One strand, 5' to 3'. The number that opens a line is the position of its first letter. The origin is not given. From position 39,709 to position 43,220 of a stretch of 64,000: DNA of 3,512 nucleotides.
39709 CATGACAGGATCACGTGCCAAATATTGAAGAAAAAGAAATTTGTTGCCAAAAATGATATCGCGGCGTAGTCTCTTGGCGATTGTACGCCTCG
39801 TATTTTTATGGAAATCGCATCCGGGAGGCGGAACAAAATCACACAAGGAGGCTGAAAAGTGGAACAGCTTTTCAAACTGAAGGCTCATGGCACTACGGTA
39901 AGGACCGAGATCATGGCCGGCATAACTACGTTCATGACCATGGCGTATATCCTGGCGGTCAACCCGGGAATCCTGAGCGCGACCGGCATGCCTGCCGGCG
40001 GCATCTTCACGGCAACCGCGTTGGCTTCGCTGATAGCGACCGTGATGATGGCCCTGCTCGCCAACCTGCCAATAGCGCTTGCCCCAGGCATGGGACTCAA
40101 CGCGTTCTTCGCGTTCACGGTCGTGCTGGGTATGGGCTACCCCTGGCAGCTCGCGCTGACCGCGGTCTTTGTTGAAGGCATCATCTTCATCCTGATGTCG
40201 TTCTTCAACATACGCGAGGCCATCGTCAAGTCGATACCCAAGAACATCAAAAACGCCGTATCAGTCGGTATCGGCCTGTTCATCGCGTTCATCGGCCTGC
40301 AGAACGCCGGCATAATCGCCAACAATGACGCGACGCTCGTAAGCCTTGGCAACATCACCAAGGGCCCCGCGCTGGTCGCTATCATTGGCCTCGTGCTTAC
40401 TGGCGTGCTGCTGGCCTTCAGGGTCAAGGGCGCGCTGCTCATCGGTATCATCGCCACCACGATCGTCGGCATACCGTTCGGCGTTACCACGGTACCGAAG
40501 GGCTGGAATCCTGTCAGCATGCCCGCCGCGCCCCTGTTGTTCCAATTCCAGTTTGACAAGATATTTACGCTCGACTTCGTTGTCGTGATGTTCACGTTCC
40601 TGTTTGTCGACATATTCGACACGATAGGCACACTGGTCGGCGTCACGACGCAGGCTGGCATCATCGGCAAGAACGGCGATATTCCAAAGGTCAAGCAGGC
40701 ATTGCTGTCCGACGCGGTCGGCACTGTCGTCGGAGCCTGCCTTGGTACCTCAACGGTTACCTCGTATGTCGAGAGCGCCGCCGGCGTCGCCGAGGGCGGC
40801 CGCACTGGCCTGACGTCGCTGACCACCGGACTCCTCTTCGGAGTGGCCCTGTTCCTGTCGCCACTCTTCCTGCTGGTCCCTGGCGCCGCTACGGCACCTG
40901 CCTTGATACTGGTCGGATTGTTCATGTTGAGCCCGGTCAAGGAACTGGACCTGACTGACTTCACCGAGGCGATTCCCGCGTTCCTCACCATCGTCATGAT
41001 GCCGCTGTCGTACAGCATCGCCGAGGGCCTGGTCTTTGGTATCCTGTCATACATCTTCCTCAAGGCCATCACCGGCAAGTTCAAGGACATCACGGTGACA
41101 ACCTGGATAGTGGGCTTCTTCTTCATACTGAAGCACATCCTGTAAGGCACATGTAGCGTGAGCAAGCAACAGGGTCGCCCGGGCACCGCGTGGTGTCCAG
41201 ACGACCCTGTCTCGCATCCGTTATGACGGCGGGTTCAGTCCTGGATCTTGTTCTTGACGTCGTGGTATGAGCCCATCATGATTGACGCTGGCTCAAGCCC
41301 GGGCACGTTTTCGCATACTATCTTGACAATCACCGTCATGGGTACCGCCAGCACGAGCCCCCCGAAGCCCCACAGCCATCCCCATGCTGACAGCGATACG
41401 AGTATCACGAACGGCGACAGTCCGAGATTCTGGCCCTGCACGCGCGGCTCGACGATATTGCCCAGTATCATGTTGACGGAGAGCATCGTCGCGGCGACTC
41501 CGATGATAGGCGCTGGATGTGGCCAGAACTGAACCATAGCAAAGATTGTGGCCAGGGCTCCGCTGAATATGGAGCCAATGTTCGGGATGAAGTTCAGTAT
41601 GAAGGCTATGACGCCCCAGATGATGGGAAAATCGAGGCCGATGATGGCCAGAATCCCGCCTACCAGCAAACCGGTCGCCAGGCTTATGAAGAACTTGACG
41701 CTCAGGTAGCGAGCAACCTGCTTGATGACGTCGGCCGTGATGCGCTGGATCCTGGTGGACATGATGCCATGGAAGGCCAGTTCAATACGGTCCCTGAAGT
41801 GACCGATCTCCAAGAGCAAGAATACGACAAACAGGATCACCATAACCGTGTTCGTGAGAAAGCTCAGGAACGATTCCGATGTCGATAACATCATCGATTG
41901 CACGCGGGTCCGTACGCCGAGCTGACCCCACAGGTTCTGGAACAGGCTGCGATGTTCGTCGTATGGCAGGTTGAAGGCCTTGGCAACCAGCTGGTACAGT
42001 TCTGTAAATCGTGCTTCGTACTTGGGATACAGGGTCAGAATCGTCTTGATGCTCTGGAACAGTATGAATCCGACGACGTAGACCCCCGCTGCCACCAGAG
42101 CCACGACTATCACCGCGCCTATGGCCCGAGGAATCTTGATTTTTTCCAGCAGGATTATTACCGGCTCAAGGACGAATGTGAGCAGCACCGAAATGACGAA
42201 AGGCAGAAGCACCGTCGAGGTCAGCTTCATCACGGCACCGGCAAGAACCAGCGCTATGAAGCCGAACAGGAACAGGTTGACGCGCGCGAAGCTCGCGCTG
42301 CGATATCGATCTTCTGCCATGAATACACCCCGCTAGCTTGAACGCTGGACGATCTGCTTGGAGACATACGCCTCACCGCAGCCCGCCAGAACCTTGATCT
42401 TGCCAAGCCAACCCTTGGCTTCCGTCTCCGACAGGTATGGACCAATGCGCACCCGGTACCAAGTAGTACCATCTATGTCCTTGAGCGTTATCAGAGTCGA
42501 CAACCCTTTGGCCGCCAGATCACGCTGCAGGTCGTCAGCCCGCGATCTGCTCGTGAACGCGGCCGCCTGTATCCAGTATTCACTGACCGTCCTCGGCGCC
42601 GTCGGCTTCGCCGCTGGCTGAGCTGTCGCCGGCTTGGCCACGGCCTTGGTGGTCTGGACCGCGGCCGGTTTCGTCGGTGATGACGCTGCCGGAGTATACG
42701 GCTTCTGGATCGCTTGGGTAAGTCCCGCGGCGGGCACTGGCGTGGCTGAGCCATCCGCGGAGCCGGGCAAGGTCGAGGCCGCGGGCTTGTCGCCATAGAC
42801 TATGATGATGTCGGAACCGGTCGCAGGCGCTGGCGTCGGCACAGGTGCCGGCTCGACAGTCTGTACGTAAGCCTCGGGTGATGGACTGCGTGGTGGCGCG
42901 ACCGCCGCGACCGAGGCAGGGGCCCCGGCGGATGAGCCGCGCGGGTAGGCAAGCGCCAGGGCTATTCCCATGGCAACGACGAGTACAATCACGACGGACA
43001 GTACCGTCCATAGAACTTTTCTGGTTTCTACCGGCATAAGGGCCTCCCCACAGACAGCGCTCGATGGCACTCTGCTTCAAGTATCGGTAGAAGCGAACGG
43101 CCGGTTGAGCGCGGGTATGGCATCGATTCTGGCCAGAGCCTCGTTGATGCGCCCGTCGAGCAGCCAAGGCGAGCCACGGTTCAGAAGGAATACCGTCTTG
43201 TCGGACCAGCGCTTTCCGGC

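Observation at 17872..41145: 23-kb anaerobic purine/urate catabolism supercluster combining the ygeW-xdhD-ygfM-ssnA-ygeY-ygfK gene set with a two-subunit XDH, adenine deaminase and an AzgA permease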

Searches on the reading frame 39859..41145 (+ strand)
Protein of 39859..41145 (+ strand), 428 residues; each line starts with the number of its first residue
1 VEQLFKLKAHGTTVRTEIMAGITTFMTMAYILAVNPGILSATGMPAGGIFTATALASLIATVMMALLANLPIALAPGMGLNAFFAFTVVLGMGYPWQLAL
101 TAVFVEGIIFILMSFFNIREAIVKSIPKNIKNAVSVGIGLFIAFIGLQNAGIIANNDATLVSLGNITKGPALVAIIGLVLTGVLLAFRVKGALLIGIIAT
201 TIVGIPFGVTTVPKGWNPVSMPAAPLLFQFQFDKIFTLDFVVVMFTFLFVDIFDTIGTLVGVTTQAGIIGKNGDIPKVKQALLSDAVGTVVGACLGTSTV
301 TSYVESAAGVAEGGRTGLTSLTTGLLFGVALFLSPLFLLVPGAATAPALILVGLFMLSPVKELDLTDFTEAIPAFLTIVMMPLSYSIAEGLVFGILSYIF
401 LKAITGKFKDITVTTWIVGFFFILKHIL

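Call 4: search_protein_families(library=ncbifam, proteins=[window:39859-41145:+], max_evalue=0.00001)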
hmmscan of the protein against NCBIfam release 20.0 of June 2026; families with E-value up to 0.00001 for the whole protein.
window:39859-41145:+ (428 aa): 0 families

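Call 6: search_protein_families(library=pfam, proteins=[window:39859-41145:+], max_evalue=0.001)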
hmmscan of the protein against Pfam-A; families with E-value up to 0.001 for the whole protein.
window:39859-41145:+ (428 aa): 1 family
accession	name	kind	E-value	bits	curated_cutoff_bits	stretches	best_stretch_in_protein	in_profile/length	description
PF00860.26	Xan_ur_permease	-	1.4e-47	162.7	27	1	16-389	2-385/389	Permease family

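Call 49: search_protein_families(library=ncbifam, proteins=[window:39859-41145:+], max_evalue=0.001)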
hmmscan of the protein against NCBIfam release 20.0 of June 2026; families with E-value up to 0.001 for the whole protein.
window:39859-41145:+ (428 aa): 0 families

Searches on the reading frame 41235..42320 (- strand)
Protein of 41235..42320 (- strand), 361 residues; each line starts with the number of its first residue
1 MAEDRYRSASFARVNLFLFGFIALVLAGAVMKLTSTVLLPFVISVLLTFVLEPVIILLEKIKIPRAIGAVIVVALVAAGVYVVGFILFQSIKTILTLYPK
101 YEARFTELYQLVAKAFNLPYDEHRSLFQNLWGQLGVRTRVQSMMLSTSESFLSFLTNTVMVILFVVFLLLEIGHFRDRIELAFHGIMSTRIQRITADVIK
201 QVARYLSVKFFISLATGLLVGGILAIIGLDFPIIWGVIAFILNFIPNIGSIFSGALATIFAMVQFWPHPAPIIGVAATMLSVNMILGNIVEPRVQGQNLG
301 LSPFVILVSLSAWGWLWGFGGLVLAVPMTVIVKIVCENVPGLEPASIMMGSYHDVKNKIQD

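Call 6: search_protein_families(library=pfam, proteins=[window:41235-42320:-], max_evalue=0.001)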
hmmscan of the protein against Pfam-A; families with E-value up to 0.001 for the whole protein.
window:41235-42320:- (361 aa): 1 family
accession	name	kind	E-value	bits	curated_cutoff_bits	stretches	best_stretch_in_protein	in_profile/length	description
PF01594.21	AI-2E_transport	-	4.3e-50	171.2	34.3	1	18-338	2-325/327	AI-2E family transporter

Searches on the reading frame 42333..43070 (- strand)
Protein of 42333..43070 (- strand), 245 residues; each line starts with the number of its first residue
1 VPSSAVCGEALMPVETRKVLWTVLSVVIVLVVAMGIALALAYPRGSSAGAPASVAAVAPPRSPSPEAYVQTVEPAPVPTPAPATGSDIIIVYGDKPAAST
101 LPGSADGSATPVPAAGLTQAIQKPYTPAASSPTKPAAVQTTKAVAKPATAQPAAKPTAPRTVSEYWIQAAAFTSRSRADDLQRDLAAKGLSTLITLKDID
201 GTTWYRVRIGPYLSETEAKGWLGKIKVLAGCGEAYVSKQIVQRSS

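Call 6: search_protein_families(library=pfam, proteins=[window:42333-43070:-], max_evalue=0.001)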
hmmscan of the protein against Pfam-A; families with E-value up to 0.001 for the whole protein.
window:42333-43070:- (245 aa): 1 family
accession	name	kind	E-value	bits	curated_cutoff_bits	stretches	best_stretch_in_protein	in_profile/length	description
PF05036.18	SPOR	-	4.7e-17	62.5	21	1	164-230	4-68/76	SPOR domain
